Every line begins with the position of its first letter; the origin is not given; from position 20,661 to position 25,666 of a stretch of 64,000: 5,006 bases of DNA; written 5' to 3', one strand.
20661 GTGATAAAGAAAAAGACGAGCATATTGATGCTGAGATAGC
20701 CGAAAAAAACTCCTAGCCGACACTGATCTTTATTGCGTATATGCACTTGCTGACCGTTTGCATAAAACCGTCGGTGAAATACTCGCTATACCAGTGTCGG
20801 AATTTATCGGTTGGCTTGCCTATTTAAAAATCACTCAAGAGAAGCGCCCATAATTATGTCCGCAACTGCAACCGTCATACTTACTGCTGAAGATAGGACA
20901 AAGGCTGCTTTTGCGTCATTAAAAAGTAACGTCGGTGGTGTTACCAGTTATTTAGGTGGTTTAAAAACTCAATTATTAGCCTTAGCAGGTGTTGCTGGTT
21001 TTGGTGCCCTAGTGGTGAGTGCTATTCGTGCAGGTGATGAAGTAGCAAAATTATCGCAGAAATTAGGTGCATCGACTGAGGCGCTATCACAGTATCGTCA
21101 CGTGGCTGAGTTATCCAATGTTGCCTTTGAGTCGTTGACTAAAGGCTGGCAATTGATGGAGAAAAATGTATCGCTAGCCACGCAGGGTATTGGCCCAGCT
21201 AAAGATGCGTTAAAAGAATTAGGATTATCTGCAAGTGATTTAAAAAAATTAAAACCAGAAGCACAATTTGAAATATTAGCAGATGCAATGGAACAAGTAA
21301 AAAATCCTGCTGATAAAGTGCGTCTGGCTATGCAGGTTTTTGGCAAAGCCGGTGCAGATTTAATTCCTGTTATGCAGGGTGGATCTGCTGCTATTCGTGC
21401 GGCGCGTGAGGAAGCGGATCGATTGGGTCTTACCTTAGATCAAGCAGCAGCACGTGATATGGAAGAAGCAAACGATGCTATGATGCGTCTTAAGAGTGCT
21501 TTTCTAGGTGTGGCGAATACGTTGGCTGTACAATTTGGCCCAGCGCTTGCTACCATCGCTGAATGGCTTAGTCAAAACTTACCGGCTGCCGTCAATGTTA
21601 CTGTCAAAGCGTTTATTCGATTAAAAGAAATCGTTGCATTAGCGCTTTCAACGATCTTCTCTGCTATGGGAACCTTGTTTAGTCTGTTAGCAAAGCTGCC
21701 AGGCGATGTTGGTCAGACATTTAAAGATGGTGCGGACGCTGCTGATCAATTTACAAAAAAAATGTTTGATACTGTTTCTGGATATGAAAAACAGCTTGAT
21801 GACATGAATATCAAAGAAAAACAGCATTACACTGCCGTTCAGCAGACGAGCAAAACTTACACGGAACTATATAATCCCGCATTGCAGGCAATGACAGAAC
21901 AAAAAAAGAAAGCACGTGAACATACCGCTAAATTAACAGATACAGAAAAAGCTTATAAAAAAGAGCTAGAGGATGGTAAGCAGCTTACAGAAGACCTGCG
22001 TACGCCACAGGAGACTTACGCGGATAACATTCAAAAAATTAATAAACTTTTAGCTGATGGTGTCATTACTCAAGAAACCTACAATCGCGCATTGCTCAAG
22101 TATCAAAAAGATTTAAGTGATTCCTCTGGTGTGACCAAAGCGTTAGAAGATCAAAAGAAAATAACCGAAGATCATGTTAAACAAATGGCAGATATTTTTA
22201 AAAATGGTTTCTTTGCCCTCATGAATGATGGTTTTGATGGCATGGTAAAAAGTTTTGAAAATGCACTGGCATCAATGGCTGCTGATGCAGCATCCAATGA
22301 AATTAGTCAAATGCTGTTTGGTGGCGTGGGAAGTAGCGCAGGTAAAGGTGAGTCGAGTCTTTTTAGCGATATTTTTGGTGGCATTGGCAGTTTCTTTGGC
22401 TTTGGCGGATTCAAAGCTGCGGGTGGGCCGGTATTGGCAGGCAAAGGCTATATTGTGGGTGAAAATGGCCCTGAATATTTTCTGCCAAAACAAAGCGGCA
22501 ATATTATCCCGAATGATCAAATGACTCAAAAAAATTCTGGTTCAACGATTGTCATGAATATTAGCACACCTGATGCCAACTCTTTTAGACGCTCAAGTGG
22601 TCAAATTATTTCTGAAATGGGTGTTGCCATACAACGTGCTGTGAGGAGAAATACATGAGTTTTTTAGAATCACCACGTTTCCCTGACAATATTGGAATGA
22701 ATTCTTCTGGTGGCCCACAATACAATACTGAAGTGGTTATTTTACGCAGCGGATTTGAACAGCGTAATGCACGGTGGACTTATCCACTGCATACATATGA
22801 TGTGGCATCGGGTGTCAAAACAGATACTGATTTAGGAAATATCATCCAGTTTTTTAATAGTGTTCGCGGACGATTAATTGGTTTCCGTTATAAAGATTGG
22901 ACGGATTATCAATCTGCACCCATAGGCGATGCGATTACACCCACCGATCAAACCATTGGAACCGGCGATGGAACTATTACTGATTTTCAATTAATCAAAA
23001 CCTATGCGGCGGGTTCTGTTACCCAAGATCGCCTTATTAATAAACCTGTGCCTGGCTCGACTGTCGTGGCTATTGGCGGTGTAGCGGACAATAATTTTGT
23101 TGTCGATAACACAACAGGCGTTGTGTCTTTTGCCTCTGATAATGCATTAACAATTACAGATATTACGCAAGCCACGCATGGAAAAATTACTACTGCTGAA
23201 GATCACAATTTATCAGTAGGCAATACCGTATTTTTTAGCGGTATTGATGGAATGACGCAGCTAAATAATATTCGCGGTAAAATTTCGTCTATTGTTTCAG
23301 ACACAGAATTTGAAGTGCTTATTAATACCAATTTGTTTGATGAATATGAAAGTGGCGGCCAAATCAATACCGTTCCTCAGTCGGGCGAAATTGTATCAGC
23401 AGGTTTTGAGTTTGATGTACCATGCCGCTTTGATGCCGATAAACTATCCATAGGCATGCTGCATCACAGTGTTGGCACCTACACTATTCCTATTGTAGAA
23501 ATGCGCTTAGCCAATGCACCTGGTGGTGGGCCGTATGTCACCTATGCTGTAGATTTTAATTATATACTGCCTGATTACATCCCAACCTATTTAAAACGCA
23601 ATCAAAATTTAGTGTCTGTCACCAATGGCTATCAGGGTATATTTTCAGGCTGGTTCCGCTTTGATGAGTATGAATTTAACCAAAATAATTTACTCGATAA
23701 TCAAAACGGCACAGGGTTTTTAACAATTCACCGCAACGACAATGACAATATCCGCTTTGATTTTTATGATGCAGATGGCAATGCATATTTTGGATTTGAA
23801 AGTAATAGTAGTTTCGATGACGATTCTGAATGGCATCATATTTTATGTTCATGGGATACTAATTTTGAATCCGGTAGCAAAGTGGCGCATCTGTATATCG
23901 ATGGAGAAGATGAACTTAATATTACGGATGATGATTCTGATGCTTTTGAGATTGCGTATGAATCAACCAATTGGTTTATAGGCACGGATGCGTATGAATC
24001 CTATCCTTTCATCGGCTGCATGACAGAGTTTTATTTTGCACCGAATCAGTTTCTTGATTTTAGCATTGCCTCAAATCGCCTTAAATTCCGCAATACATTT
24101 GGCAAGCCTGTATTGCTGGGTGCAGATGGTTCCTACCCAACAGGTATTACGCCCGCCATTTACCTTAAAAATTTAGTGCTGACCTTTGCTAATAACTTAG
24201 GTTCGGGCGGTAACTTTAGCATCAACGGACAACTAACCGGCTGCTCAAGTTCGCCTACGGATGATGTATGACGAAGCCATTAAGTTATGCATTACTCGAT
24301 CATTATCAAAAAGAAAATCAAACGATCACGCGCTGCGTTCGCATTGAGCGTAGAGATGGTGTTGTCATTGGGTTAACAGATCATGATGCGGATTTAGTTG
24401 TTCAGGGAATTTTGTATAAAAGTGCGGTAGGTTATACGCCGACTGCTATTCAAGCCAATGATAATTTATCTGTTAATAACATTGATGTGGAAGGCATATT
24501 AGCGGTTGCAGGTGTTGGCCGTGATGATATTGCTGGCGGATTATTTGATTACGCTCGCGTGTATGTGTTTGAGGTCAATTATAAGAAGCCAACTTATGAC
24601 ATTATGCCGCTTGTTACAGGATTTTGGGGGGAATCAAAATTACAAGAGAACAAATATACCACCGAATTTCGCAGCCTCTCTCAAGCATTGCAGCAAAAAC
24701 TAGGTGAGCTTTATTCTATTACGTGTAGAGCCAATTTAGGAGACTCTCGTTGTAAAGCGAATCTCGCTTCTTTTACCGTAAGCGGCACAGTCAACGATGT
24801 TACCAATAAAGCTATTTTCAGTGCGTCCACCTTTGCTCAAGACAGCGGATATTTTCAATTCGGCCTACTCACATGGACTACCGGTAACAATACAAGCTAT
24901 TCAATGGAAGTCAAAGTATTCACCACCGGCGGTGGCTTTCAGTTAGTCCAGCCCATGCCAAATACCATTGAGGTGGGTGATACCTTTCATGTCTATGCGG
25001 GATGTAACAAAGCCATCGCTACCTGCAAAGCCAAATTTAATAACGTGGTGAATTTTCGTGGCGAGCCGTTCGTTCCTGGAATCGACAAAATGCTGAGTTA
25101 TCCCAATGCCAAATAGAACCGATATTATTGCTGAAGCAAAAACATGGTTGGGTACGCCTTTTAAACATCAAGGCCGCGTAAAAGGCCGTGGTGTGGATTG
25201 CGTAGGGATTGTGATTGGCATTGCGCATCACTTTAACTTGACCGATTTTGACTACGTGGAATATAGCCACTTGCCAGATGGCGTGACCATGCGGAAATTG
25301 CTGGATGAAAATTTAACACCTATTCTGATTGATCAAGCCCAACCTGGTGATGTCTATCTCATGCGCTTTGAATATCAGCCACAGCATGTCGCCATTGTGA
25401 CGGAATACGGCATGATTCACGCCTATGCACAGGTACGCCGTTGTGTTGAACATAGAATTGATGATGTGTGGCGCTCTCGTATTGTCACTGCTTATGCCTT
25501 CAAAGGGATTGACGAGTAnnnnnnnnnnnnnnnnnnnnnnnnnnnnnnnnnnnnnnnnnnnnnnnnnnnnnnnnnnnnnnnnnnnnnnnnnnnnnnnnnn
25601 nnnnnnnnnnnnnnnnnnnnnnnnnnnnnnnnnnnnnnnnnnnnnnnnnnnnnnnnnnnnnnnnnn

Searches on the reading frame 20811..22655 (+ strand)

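Call 102: search_protein_families(library=phrogs, proteins=[window:20811-22655:+], max_evalue=0.00001)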
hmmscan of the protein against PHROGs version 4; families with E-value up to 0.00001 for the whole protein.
window:20811-22655:+ (615 aa): 15 families
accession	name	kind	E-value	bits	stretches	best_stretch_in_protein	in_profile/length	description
phrog_9483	-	tail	9.5e-45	154.3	1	59-255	53-249/657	tail length tape measure protein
phrog_8462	-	tail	5.9e-42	145.2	1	54-290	52-266/672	tail length tape measure protein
phrog_13338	-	unknown function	1e-30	107.7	1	16-332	2-322/903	-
phrog_2854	-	tail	1.1e-26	94.9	1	33-410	41-437/855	tail length tape measure protein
phrog_8125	-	tail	4.3e-23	83.2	1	58-294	80-315/578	tail length tape measure protein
phrog_10574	-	tail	1.3e-21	78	1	28-611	33-626/640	tail length tape measure protein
phrog_33680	-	unknown function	1.2e-17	64.2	1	60-239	306-490/726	-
phrog_3981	-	tail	2.5e-13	51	1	48-296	53-295/584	tail length tape measure protein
phrog_2276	-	tail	7.3e-13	49.1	1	35-296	61-329/673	tail length tape measure protein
phrog_22443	-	unknown function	1e-11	44.7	1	23-230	10-228/1064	-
phrog_30701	-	unknown function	9.5e-10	39.5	1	488-582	72-159/188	-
phrog_3779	-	tail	4.3e-09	36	1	506-612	1108-1215/1225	tail length tape measure protein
phrog_24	-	tail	1e-07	31.5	1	322-541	719-938/1151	tail length tape measure protein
phrog_339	-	tail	3.4e-07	29.9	0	311-539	755-994/1123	tail length tape measure protein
phrog_5062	-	tail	5.8e-06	26.4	1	455-577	584-696/753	tail length tape measure protein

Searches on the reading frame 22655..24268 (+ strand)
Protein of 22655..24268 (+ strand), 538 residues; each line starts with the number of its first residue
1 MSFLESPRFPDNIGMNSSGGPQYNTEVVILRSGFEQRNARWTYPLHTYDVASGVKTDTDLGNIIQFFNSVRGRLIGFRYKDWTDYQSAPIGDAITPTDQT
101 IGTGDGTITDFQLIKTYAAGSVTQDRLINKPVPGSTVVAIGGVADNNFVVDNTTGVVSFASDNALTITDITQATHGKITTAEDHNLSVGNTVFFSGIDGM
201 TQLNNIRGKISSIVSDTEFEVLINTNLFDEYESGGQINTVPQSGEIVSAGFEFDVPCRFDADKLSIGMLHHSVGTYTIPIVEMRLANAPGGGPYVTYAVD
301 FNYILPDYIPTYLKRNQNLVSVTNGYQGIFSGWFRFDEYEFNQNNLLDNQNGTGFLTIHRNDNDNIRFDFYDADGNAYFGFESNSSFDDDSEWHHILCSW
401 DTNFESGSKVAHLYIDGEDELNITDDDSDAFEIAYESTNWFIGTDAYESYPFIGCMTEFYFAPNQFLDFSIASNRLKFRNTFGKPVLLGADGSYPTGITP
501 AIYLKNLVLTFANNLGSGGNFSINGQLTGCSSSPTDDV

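Call 102: search_protein_families(library=phrogs, proteins=[window:22655-24268:+], max_evalue=0.00001)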
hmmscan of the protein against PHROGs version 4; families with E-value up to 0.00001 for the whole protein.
window:22655-24268:+ (538 aa): 1 family
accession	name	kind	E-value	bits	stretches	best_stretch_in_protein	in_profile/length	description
phrog_2913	-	other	9.8e-60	203.6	2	6-164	106-253/306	glycoside hydrolase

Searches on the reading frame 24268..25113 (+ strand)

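Call 102: search_protein_families(library=phrogs, proteins=[window:24268-25113:+], max_evalue=0.00001)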
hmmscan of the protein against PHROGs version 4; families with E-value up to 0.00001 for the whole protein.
window:24268-25113:+ (282 aa): 4 families
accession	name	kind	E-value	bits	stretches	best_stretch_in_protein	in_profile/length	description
phrog_778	-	tail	1.3e-63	216.1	1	15-281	10-275/287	tail assembly protein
phrog_28246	-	tail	7.8e-11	43.4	1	149-271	10-130/140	tail assembly protein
phrog_15205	-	tail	2.5e-10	40.5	1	121-272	307-458/467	tail assembly protein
phrog_6040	-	unknown function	7.9e-10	38.4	1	120-276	745-914/923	-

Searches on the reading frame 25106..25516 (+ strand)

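Call 102: search_protein_families(library=phrogs, proteins=[window:25106-25516:+], max_evalue=0.00001)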
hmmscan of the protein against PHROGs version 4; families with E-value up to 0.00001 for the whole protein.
window:25106-25516:+ (137 aa): 1 family
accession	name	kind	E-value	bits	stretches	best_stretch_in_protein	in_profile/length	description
phrog_329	-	tail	6.7e-15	55.4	1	4-133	535-657/949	minor tail protein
